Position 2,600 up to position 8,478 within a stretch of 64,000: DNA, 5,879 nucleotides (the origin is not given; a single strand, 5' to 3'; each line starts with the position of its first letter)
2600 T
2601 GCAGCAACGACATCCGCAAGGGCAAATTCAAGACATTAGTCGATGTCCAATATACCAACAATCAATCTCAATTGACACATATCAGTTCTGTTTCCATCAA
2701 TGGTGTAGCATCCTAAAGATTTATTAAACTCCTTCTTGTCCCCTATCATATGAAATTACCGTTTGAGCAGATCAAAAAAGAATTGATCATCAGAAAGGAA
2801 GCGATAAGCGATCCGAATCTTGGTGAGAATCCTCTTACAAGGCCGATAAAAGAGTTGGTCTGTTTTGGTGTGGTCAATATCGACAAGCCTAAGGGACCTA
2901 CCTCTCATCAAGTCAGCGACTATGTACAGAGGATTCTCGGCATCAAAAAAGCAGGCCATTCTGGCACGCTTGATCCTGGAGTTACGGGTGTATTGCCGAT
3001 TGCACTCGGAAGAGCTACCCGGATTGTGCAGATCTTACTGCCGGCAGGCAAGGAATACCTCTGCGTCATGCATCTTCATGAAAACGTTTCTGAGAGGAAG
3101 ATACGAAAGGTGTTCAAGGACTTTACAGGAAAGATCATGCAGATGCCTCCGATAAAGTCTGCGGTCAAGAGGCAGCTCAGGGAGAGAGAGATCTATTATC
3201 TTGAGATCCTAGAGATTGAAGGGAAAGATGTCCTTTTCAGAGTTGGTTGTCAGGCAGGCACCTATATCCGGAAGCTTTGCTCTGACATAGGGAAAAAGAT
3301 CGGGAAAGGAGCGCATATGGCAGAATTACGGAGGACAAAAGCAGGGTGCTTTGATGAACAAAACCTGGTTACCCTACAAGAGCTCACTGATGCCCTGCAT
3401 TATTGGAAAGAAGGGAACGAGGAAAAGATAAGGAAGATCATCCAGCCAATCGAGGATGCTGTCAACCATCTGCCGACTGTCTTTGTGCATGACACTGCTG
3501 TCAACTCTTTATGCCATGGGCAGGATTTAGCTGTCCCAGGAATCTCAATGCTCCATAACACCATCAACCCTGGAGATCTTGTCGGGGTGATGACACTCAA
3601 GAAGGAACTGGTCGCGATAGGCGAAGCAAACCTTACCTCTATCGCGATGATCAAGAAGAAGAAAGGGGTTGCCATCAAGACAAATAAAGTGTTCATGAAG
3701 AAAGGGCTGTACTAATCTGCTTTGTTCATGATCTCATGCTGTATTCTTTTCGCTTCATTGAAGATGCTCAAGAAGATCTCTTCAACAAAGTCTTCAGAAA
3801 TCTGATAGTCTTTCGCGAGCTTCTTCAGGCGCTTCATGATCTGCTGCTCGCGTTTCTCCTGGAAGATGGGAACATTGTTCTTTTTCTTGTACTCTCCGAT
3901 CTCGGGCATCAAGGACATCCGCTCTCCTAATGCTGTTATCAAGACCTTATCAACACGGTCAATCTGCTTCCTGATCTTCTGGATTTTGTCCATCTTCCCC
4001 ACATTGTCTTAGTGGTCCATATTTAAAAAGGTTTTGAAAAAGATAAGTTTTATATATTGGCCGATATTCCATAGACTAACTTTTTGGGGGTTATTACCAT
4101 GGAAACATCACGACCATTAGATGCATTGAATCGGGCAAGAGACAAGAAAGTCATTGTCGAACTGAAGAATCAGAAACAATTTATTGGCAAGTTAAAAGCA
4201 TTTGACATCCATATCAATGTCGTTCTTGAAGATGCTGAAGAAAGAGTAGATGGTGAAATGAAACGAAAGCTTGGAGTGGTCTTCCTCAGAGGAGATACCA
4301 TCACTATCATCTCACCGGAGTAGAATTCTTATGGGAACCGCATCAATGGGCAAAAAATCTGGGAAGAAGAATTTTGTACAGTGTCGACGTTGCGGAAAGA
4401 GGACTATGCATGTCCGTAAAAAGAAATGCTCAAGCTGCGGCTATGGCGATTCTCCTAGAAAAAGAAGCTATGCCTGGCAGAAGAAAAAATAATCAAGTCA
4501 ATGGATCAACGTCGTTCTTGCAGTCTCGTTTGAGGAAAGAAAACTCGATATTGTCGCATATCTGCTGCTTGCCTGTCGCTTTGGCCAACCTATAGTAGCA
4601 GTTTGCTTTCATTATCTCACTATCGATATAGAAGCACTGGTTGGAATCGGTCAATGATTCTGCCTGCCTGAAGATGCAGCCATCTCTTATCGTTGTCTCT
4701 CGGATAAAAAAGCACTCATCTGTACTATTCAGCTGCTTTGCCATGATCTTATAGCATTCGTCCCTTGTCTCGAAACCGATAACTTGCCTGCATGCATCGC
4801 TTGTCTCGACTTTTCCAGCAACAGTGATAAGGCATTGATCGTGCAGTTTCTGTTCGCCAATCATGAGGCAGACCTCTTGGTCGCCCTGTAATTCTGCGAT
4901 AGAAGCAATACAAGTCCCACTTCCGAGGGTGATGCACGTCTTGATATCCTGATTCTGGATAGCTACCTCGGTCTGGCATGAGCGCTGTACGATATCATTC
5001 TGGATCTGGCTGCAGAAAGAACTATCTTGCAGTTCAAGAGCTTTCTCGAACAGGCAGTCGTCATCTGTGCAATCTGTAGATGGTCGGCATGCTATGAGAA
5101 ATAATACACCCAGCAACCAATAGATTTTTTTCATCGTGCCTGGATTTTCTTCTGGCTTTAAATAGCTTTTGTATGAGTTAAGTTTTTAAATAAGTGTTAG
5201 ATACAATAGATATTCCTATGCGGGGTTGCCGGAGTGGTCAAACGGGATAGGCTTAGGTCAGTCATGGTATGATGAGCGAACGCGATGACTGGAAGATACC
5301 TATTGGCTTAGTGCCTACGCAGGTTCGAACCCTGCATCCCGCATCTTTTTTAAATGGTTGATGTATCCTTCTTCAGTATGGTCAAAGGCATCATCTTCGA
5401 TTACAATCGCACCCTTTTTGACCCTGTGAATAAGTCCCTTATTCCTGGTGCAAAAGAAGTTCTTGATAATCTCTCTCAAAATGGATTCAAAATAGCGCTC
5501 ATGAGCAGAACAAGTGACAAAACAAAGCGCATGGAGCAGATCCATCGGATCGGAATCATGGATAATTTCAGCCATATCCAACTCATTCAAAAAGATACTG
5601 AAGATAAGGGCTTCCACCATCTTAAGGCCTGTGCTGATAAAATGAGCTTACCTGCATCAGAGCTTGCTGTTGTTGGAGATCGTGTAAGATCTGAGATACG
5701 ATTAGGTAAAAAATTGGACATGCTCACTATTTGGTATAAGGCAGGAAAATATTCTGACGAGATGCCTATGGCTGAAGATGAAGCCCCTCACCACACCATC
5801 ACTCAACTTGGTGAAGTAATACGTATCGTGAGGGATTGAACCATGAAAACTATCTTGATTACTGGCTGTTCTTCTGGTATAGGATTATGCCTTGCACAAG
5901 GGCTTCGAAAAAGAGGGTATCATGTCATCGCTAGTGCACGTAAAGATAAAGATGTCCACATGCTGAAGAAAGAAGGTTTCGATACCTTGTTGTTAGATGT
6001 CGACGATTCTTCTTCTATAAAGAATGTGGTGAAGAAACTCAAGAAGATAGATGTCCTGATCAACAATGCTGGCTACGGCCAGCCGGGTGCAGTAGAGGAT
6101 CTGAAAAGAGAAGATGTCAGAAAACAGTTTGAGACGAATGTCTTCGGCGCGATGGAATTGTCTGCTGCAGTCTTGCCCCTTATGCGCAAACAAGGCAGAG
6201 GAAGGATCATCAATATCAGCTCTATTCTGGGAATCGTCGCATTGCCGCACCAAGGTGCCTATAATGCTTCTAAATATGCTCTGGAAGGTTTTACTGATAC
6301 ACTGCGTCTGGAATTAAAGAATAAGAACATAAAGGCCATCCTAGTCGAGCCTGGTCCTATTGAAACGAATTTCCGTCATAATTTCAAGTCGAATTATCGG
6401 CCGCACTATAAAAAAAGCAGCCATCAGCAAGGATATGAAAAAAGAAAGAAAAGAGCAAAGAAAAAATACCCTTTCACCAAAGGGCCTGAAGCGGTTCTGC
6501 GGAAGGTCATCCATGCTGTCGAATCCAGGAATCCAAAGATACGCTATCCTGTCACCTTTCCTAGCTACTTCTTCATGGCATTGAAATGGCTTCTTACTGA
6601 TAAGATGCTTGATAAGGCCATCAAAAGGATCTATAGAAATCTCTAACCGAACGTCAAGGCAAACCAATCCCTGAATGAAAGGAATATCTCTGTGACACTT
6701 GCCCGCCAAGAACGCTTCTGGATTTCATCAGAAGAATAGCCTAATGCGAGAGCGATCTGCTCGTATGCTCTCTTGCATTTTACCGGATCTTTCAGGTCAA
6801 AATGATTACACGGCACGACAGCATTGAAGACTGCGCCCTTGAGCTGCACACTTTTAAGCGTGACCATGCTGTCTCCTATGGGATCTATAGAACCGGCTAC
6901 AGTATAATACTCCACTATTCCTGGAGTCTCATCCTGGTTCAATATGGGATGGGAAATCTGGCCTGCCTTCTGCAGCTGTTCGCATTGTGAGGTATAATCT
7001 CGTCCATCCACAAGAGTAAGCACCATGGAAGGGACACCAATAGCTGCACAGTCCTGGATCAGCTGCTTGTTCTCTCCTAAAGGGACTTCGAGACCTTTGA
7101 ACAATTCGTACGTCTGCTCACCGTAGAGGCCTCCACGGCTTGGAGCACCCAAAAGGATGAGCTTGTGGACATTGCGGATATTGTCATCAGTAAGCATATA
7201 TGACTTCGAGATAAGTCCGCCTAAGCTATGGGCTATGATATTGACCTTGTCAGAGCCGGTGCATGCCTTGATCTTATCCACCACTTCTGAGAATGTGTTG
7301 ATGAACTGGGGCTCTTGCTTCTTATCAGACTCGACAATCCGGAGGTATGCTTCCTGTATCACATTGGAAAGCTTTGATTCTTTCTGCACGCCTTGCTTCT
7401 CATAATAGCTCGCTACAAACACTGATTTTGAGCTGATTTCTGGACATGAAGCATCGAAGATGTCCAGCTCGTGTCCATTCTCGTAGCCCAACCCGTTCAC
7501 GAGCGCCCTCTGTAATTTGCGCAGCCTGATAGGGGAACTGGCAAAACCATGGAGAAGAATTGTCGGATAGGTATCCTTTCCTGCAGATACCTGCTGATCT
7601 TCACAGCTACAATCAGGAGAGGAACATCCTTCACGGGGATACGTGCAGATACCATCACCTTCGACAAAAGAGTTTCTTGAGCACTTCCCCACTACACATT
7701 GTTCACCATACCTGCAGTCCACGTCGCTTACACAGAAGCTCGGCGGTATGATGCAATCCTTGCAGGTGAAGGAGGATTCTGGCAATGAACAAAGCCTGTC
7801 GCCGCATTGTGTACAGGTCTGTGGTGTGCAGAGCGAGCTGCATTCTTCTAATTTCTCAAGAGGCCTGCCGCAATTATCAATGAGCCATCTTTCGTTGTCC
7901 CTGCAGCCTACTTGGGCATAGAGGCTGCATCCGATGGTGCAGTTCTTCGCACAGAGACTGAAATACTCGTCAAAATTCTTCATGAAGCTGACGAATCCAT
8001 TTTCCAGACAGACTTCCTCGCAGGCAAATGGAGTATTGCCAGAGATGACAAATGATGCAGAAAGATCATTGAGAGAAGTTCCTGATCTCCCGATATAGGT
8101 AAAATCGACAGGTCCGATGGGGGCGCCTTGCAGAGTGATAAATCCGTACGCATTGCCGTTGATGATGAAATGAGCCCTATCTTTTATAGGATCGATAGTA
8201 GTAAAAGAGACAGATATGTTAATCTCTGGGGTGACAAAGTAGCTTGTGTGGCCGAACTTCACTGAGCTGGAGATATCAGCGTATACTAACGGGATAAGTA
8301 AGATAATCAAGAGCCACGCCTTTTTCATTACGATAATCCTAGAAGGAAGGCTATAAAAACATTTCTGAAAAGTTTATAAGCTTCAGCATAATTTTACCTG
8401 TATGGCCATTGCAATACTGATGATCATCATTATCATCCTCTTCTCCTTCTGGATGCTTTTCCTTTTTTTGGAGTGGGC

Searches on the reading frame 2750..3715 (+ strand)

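Call 29: search_protein_families(library=pfam, proteins=[window:2750-3715:+], max_evalue=0.001)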
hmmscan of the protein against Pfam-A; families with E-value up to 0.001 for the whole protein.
window:2750-3715:+ (321 aa): 5 families
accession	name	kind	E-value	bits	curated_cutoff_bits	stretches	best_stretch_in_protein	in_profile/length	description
PF01509.24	TruB_N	-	2.5e-30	106.2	27.3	1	61-173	2-149/149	TruB family pseudouridylate synthase (N terminal domain)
PF16198.10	TruB_C_2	-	3.3e-25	88.4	29.3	1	174-238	1-65/66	tRNA pseudouridylate synthase B C-terminal domain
PF01472.26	PUA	-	7.1e-17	61.6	24.8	1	242-314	1-73/74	PUA domain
PF08068.17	DKCLD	-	1.3e-15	57.6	27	1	9-55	11-57/58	DKCLD (NUC011) domain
PF21238.2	Pus10_C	-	8.2e-08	32.5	27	1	100-178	123-203/232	Pus10, C-terminal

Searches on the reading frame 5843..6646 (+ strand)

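Call 106: search_protein_families(library=pfam, proteins=[window:5843-6646:+], max_evalue=0.001)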
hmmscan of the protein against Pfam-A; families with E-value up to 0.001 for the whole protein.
window:5843-6646:+ (267 aa): 8 families
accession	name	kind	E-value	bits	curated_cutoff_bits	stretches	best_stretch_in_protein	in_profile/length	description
PF00106.31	adh_short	-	1.5e-50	171.8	26.6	1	2-184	1-193/195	short chain dehydrogenase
PF13561.12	adh_short_C2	-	2.8e-36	125.7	27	1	10-183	3-186/236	Enoyl-(Acyl carrier protein) reductase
PF08659.16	KR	-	1.1e-11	45.4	22.6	1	3-155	2-164/180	KR domain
PF01370.27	Epimerase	-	1.7e-08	34.7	20.9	1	4-130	1-120/240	NAD dependent epimerase/dehydratase family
PF08643.16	DUF1776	-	4.5e-08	33.3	25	1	71-226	96-259/294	Fungal family of unknown function (DUF1776)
PF00107.32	ADH_zinc_N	-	2.7e-06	27.8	31.8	1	12-79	1-69/129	Zinc-binding dehydrogenase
PF13460.12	NAD_binding_10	-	3.4e-06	27.5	27.2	1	8-132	1-102/184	NAD(P)H-binding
PF04321.23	RmlD_sub_bind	-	2.4e-05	24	27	1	3-106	2-85/287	RmlD substrate binding domain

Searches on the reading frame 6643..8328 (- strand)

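Call 29: search_protein_families(library=pfam, proteins=[window:6643-8328:-], max_evalue=0.001)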
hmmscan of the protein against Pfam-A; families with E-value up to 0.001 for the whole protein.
window:6643-8328:- (561 aa): 6 families
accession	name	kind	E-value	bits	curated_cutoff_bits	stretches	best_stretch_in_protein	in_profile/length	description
PF06028.17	DUF915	-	1e-06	28.8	22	1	248-399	6-145/255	Alpha/beta hydrolase of unknown function (DUF915)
PF00561.26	Abhydrolase_1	-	5e-06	26.8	25.8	1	342-395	50-102/245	alpha/beta hydrolase fold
PF02089.21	Palm_thioest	-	2e-05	24.9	26.8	1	321-400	25-113/254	Palmitoyl protein thioesterase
PF07819.20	PGAP1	-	0.00011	22.5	24.3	1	357-400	88-132/233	PGAP1-like alpha/beta domain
PF12146.15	Hydrolase_4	-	0.00065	19.5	27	0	341-399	57-113/239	Serine aminopeptidase, S33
PF05057.20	DUF676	-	0.00072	19.6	20.3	0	345-378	62-96/217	Putative serine esterase (DUF676)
